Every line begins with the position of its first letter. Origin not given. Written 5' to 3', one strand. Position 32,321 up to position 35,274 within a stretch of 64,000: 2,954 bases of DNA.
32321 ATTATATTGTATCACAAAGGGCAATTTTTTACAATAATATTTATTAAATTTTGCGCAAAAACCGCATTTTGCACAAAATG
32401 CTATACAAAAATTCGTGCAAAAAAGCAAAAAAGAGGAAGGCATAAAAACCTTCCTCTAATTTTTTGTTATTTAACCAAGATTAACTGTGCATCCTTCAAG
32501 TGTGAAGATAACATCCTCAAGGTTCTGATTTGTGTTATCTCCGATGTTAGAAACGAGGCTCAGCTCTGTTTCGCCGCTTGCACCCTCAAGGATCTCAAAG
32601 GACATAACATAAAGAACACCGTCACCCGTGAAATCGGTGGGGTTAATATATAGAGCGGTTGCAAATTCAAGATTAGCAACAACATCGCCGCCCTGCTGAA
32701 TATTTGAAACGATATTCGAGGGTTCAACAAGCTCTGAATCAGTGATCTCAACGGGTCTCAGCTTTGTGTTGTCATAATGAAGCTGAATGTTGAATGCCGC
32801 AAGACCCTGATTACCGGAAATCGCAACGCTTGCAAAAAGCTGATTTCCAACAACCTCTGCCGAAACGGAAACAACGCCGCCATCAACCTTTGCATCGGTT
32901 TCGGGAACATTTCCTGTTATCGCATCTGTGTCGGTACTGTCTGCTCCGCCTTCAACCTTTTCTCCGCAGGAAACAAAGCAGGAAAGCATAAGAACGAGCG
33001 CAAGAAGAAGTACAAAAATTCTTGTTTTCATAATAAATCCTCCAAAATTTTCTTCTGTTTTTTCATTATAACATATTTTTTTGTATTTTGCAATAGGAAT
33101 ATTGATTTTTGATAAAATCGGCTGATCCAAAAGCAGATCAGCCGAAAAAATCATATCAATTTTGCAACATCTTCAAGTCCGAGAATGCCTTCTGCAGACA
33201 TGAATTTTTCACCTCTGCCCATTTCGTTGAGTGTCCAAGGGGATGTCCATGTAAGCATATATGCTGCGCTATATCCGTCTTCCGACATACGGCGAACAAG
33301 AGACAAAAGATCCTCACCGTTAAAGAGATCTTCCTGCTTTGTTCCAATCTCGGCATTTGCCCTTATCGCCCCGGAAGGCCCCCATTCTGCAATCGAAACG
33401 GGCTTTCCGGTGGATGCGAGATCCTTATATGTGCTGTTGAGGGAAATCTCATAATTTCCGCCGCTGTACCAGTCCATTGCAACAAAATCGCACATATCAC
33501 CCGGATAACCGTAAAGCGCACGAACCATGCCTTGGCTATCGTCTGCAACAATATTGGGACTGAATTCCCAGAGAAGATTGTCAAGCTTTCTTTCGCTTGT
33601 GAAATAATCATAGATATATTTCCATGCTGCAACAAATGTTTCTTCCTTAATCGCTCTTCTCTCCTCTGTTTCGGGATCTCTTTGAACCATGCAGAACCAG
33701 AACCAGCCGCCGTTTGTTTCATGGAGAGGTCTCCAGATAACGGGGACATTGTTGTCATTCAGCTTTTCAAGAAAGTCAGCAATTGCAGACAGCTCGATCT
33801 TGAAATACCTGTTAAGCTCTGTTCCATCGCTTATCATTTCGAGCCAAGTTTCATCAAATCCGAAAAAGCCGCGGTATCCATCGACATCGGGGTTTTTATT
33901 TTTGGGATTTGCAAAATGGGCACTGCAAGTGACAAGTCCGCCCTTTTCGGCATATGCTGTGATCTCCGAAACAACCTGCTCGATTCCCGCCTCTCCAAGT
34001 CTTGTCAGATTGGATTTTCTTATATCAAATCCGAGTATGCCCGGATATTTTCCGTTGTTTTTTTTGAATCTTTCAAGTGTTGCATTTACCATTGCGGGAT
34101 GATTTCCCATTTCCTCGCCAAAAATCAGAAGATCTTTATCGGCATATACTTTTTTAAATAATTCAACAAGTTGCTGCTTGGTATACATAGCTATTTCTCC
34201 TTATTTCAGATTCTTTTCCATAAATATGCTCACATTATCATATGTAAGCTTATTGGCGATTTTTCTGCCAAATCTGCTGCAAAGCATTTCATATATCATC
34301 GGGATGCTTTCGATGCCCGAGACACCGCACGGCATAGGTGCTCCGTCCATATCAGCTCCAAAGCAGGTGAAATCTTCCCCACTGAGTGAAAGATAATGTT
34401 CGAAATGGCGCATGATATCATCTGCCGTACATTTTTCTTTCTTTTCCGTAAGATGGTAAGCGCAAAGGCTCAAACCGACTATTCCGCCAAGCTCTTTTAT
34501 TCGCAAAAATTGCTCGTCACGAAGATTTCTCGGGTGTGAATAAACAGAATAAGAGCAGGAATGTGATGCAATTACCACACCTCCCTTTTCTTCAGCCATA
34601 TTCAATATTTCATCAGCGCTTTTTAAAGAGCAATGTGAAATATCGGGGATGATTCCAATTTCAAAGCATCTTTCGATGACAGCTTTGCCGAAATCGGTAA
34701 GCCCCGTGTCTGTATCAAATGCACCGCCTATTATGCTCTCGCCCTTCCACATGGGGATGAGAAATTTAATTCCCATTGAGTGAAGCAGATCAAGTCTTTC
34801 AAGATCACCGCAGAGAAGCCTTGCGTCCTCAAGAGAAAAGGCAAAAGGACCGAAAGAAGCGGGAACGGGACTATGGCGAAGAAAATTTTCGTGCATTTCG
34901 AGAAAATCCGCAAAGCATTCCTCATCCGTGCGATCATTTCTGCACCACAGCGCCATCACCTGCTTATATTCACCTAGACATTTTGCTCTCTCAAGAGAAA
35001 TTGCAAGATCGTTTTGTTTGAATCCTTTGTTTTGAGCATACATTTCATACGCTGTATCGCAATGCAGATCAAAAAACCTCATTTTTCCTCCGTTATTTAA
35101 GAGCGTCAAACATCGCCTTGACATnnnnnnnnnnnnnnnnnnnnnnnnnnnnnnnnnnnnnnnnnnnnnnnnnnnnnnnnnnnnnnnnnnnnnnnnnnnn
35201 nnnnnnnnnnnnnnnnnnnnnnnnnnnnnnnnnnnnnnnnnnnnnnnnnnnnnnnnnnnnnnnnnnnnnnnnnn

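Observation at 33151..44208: Six tandem GH26-family paralogs in two operons, with modular N-terminal domains and no transporter or dedicated regulator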

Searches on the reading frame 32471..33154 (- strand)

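Call 3: search_protein_families(library=pfam, proteins=[window:32471-33154:-], max_evalue=0.01)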
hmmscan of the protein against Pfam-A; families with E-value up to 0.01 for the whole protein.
window:32471-33154:- (227 aa): 1 family
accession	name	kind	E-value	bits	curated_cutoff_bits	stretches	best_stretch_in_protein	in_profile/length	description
PF00963.24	Cohesin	-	6.8e-09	36.5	24.1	1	96-218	7-133/139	Cohesin domain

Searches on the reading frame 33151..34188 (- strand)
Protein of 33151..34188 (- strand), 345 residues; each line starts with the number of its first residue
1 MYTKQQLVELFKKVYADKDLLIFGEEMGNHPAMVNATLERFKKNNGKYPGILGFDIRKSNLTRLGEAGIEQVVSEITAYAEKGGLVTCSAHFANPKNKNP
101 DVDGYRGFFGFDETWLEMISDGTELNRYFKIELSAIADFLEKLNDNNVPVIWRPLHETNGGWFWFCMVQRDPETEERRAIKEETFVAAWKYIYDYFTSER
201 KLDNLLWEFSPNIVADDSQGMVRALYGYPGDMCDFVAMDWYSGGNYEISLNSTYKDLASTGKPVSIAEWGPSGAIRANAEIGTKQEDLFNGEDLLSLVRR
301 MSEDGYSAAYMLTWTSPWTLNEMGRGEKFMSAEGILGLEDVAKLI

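Call 3: search_protein_families(library=pfam, proteins=[window:33151-34188:-], max_evalue=0.01)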
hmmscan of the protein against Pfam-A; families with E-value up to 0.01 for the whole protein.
window:33151-34188:- (345 aa): 1 family
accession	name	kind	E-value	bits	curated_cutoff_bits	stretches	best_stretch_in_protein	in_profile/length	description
PF02156.21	Glyco_hydro_26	-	1.3e-35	123.7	20.2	1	6-276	11-264/311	Glycosyl hydrolase family 26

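Call 4: search_protein_families(library=ncbifam, proteins=[window:33151-34188:-], max_evalue=0.01)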
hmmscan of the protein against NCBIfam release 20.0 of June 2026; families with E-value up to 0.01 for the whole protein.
window:33151-34188:- (345 aa): 0 families

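Call 5: search_solved_structures(query=window:33151-34188:-, max_evalue=0.01, show_alignments=2)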
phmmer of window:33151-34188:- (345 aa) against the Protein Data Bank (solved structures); distinct sequences matched with E-value up to 0.01: 37.
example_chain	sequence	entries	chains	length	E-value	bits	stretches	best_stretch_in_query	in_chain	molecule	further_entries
12nx_A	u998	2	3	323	8e-31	110.8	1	31-273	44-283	Glycoside hydrolase family 26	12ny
12oa_A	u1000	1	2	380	5.5e-27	98.1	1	2-273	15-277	Glycoside hydrolase family 26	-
12nq_A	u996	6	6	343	3.8e-25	92.1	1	3-273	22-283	Glycoside hydrolase family 26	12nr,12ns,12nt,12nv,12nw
12nu_A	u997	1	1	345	3.9e-25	92.1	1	3-273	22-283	Glycoside hydrolase family 26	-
2qha_A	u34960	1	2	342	2.4e-24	89.5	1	29-274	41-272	Beta-1,4-mannanase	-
7eet_A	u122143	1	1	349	2.4e-24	89.5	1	40-273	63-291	Mannanase KMAN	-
2whk_A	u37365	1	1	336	9.7e-24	87.5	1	29-274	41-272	MANNAN ENDO-1,4-BETA-MANNOSIDASE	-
3cbw_A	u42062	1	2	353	9.8e-24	87.4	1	29-274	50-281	YdhT protein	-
6q75_A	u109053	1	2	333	1.4e-21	80.3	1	37-270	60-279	GH26A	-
3wdq_A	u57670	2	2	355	1.3e-18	70.6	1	42-245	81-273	Beta-mannanase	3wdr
6hpf_A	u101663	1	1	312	7.1e-17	64.9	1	42-274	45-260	endo-b-mannanase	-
2vx4_A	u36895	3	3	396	9.3e-16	61.2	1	46-319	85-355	CELLVIBRIO JAPONICUS MANNANASE CJMAN26C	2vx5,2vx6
29qd_AAA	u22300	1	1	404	9.4e-16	61.2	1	46-319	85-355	Endo-1, 4-beta mannanase, putative, man26C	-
4cd4_A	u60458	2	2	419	9.9e-16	61.1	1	46-318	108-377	ENDO-1,4-BETA MANNANASE, PUTATIVE, MAN26C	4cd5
6ueh_A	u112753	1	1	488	1.5e-15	60.5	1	28-214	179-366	Cow rumen GH26 endo-mannanase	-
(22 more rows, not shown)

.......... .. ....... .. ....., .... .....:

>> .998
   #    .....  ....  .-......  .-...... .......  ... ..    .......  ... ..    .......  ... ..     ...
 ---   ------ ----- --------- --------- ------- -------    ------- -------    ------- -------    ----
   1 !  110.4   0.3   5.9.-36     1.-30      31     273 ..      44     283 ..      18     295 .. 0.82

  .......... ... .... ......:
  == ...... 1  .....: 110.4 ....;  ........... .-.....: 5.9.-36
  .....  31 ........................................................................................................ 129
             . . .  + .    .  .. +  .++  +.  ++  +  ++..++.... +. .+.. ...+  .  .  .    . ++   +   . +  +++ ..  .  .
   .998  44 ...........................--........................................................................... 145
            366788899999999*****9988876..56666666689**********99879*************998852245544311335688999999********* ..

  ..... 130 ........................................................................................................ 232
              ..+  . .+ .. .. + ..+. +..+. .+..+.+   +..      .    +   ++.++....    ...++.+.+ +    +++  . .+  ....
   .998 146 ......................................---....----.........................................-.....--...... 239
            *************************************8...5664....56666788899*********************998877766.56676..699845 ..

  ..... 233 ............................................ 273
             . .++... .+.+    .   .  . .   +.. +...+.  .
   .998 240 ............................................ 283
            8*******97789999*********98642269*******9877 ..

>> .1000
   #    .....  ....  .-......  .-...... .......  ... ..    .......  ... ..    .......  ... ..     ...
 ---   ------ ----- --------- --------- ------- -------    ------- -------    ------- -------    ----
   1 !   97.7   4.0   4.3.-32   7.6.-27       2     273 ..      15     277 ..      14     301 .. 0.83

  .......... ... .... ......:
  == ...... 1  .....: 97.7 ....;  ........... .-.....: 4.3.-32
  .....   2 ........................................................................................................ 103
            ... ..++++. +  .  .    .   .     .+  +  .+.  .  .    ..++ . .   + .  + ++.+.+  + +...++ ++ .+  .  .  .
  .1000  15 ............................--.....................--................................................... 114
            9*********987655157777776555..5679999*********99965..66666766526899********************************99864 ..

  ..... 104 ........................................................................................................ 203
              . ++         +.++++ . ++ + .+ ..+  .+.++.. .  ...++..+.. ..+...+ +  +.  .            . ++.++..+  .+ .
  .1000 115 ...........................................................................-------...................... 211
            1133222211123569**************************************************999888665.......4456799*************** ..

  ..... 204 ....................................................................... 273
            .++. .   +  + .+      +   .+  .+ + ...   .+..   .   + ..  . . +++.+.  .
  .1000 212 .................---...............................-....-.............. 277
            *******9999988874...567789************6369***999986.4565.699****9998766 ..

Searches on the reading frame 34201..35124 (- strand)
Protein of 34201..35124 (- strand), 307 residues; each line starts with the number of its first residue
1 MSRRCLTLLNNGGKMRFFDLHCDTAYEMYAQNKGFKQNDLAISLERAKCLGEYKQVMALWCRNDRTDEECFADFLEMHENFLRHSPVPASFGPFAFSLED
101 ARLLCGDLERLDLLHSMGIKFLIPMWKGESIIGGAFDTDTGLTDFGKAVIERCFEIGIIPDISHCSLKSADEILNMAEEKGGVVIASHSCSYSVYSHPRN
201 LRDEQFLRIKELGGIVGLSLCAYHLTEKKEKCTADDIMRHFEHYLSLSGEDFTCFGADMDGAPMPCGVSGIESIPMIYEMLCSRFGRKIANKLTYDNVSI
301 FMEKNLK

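Call 3: search_protein_families(library=pfam, proteins=[window:34201-35124:-], max_evalue=0.01)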
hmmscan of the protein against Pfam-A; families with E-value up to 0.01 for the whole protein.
window:34201-35124:- (307 aa): 1 family
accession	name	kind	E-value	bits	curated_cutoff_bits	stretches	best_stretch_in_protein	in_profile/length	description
PF01244.27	Peptidase_M19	-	3.4e-45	155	26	1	95-299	108-314/319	Membrane dipeptidase (Peptidase family M19)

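Call 4: search_protein_families(library=ncbifam, proteins=[window:34201-35124:-], max_evalue=0.01)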
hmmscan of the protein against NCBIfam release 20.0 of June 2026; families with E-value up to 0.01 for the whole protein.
window:34201-35124:- (307 aa): 0 families
